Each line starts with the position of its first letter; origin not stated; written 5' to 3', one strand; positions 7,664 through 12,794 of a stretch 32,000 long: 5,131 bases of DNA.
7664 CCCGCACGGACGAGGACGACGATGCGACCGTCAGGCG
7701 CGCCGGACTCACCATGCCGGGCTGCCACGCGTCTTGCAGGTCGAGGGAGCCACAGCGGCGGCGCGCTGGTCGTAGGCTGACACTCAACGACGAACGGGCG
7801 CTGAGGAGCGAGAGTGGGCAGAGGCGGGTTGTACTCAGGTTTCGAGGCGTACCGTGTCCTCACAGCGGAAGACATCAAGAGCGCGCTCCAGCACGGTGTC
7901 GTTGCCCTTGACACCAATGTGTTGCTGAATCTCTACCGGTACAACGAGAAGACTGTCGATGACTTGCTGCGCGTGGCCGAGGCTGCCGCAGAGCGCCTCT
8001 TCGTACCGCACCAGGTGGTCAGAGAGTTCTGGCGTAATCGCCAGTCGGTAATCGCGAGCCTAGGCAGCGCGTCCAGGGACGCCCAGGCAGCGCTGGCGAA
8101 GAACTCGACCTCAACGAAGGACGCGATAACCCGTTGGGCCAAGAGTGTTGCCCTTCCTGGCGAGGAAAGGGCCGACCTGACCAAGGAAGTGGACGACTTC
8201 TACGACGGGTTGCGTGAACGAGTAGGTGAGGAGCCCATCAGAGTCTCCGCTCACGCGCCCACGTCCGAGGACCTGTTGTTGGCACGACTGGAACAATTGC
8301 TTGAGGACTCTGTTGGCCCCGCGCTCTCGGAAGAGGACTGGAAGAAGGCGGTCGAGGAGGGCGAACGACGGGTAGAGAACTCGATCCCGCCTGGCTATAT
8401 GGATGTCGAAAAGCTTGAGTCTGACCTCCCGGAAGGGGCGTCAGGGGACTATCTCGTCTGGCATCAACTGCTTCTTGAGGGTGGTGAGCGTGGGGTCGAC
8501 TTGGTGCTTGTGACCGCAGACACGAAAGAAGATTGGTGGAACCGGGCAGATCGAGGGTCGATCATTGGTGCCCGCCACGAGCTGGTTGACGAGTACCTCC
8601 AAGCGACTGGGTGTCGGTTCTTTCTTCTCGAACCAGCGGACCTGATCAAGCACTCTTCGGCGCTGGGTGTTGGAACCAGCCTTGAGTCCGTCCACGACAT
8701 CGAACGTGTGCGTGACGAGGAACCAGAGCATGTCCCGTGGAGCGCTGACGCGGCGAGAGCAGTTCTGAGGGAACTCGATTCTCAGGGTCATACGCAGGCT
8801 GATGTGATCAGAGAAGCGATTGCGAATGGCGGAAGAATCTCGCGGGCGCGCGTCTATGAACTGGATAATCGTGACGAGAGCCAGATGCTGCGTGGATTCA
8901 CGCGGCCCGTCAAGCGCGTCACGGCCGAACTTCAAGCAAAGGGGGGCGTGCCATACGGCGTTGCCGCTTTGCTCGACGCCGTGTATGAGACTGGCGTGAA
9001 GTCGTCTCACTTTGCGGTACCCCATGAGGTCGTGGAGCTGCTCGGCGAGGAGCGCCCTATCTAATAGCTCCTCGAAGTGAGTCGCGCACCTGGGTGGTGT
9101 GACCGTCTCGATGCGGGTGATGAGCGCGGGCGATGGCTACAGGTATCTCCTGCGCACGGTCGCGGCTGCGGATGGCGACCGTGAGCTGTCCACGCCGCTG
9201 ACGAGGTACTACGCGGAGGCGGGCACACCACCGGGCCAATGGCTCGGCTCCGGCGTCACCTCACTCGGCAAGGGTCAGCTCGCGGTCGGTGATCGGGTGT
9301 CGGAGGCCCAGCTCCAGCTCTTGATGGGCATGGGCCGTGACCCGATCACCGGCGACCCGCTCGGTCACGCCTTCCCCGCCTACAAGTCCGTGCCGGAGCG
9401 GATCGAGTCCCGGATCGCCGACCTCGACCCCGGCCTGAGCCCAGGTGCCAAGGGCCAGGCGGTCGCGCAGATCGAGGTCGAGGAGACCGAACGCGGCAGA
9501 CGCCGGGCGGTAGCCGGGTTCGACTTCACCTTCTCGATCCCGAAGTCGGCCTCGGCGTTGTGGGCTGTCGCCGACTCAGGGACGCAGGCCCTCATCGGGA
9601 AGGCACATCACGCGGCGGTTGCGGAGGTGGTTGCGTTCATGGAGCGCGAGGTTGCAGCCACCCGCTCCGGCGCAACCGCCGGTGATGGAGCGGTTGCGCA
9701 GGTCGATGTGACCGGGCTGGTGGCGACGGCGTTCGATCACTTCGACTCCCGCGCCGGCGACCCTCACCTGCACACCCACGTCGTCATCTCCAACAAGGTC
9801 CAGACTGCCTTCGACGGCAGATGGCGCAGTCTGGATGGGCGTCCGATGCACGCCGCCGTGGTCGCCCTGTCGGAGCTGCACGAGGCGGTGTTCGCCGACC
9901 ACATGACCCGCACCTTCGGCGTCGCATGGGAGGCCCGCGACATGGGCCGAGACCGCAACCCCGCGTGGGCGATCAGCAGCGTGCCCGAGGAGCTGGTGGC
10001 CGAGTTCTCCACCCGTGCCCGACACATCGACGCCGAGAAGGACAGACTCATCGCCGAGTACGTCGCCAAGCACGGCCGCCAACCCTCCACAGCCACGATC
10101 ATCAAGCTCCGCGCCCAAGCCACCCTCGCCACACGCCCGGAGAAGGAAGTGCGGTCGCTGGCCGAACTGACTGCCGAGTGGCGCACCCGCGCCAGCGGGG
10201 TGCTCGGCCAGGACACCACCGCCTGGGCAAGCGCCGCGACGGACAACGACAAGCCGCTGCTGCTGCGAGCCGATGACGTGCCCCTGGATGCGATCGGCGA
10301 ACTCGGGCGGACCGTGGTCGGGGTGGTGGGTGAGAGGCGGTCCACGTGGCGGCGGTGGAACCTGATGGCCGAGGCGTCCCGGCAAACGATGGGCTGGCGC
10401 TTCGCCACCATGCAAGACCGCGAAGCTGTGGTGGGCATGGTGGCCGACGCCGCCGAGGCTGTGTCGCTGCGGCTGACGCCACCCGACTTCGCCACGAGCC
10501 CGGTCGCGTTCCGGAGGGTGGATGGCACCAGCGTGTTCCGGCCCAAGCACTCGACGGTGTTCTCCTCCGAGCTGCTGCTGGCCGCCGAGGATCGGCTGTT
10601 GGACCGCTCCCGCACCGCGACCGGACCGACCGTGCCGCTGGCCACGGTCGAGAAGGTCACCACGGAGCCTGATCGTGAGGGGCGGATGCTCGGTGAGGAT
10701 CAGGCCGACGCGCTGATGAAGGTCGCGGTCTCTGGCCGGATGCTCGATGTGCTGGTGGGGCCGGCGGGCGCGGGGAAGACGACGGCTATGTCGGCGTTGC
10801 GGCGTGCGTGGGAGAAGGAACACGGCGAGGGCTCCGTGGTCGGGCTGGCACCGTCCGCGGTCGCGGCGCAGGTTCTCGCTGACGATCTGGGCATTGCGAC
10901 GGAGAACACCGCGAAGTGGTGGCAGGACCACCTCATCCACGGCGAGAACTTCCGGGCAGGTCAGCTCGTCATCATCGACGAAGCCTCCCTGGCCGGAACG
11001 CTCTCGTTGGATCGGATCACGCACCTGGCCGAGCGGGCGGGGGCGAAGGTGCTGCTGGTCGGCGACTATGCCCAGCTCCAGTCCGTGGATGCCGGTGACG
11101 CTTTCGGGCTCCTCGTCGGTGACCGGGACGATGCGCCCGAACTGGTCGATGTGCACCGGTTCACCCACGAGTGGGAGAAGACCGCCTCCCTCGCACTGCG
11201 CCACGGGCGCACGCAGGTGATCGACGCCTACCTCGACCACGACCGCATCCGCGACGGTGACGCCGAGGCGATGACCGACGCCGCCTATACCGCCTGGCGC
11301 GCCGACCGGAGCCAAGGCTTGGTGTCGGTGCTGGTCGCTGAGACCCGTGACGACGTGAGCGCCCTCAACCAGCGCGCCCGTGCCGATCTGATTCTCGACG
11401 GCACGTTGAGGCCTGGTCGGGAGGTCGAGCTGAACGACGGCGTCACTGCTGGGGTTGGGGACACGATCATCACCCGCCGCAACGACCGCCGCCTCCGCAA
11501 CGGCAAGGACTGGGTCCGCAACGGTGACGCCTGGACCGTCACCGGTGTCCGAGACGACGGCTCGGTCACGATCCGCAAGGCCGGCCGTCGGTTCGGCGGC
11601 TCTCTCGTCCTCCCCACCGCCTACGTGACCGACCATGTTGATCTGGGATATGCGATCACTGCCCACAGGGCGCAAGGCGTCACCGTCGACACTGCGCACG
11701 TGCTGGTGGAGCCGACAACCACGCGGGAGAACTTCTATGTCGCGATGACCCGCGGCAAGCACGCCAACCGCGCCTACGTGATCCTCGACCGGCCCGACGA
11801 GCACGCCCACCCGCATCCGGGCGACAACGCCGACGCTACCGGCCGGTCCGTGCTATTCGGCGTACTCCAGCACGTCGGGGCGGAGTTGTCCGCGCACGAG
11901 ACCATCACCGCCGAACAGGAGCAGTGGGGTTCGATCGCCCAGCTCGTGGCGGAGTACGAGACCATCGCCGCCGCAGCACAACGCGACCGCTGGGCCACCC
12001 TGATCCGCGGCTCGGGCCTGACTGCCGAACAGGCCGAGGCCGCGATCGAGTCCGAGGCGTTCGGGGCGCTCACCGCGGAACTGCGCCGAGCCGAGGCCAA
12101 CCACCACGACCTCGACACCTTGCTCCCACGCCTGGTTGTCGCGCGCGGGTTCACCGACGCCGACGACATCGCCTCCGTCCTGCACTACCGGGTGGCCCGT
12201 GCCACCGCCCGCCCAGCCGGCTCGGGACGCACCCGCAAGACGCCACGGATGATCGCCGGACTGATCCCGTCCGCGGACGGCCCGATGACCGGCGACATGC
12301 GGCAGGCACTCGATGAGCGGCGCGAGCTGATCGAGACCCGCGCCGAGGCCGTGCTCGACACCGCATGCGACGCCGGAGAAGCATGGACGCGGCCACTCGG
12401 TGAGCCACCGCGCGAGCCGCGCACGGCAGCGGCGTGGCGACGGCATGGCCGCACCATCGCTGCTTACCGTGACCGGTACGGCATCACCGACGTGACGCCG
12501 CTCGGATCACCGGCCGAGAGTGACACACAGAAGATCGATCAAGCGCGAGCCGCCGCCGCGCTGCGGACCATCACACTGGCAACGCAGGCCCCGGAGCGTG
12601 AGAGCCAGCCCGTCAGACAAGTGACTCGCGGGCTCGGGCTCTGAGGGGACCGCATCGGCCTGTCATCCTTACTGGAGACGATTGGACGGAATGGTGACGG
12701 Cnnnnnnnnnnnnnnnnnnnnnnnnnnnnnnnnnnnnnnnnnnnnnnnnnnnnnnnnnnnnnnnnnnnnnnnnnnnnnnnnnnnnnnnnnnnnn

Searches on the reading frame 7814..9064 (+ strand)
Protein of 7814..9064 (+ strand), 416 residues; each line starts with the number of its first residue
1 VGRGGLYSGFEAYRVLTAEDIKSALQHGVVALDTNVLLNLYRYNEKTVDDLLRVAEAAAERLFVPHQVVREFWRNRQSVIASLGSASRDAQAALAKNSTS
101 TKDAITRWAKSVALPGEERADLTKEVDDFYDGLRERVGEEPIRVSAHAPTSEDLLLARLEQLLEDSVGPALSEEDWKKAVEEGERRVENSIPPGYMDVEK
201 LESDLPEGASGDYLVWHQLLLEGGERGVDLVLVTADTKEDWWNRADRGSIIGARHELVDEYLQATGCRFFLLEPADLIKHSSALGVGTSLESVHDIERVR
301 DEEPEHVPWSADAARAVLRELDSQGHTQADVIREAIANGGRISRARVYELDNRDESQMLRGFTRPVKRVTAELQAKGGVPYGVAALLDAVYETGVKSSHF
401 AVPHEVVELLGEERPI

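Call 3: search_protein_families(library=pfam, proteins=[window:7814-9064:+], max_evalue=1)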
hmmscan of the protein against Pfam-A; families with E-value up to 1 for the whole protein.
window:7814-9064:+ (416 aa): 3 families
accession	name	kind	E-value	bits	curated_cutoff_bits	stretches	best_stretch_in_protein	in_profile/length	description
PF18476.7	PIN_8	-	2.3e-62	211.3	26.1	1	29-257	1-227/227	PIN like domain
PF16289.11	PIN_12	-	5.4e-07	30.6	32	1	30-137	1-108/172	PIN domain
PF01850.27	PIN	-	0.0088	17.1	23.6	1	31-78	2-47/120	PIN domain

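Call 4: search_protein_families(library=padloc, proteins=[window:7814-9064:+], max_evalue=1)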
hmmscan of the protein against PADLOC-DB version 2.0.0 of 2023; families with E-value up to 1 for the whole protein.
window:7814-9064:+ (416 aa): 0 families

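Call 5: search_protein_families(library=ncbifam, proteins=[window:7814-9064:+], max_evalue=1)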
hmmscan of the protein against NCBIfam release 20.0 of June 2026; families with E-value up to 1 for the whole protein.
window:7814-9064:+ (416 aa): 1 family
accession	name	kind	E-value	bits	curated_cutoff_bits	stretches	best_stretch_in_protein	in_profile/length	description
NF038139.1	Reg_Aceta_RamB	equivalog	0.021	13.4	700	1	38-129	107-205/465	acetate metabolism transcriptional regulator RamB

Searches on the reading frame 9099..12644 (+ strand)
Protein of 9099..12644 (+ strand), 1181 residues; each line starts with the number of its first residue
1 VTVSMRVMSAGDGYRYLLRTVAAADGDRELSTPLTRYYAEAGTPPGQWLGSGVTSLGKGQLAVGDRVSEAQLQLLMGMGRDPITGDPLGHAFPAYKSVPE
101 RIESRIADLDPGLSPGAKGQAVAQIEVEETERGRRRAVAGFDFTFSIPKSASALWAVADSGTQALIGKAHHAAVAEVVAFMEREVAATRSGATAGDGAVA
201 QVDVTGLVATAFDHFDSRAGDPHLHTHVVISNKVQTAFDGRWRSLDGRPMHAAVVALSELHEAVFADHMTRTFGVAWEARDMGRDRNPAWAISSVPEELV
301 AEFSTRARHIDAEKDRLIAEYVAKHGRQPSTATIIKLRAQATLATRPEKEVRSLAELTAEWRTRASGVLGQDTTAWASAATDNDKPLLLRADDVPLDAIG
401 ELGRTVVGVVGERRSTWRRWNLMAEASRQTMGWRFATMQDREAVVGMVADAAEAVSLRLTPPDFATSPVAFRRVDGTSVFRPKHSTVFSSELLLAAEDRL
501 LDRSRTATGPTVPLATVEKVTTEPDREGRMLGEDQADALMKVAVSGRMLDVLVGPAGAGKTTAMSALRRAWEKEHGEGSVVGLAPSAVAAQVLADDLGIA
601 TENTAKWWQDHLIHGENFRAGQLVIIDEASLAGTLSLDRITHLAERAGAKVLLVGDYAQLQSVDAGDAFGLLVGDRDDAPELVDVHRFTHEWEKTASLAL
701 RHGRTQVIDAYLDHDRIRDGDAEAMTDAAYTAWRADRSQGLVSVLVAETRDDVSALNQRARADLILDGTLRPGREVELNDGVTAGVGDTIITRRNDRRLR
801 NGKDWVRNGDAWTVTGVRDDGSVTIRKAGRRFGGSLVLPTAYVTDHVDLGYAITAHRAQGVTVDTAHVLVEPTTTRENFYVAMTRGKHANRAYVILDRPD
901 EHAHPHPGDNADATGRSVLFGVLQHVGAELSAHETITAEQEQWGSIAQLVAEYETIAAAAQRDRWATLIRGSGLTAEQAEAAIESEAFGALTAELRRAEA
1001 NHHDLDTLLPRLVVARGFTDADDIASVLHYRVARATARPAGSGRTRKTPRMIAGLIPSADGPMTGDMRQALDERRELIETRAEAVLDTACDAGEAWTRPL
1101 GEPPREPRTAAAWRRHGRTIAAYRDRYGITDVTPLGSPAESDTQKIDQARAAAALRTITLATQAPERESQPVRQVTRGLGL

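Call 3: search_protein_families(library=pfam, proteins=[window:9099-12644:+], max_evalue=1)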
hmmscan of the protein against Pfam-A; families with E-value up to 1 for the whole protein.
window:9099-12644:+ (1181 aa): 15 families
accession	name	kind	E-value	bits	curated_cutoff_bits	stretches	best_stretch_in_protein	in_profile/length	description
PF08751.17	TrwC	-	9.6e-91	304.7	25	1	10-366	1-284/286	TrwC relaxase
PF13604.12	AAA_30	-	1.6e-59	201.3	27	1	531-721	2-190/191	AAA domain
PF13245.12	AAA_19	-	7.9e-11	42.7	25.1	1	549-663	13-132/134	AAA domain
PF22232.2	TraI_hel_assoc_N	-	2.7e-07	31.6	27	1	555-655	2-99/99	TraI helicase-associated ssDNA bd, N-terminal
PF01443.25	Viral_helicase1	-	3.6e-06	27.4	21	2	554-662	5-99/228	Viral superfamily 1 RNA helicase core domain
PF13401.12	AAA_22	-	5.3e-05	24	27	1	550-661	8-127/130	AAA domain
PF13538.12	UvrD_C_2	-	9.4e-05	22.6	27.4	1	850-888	2-47/52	UvrD-like helicase C-terminal domain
PF13086.12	AAA_11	-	0.00021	21.6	27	1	622-662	215-252/257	AAA domain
PF13671.12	AAA_33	-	0.00041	21.1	27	1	551-654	3-102/143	AAA domain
PF13191.12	AAA_16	-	0.0038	18.2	32.6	1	538-673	14-156/167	AAA ATPase domain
PF05729.18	NACHT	-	0.026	14.8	26.7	1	551-577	4-30/167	NACHT domain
PF01078.27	Mg_chelatase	-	0.044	13.6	20.3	1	531-567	6-42/207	Magnesium chelatase, subunit ChlI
PF00005.33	ABC_tran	-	0.092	13.8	25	1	551-579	15-43/137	ABC transporter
PF03029.23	ATP_bind_1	-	0.13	12.5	27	1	553-587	2-36/240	Conserved hypothetical ATP binding protein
PF00270.35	DEAD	-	0.13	12.5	26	0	535-591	4-59/167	DEAD/DEAH box helicase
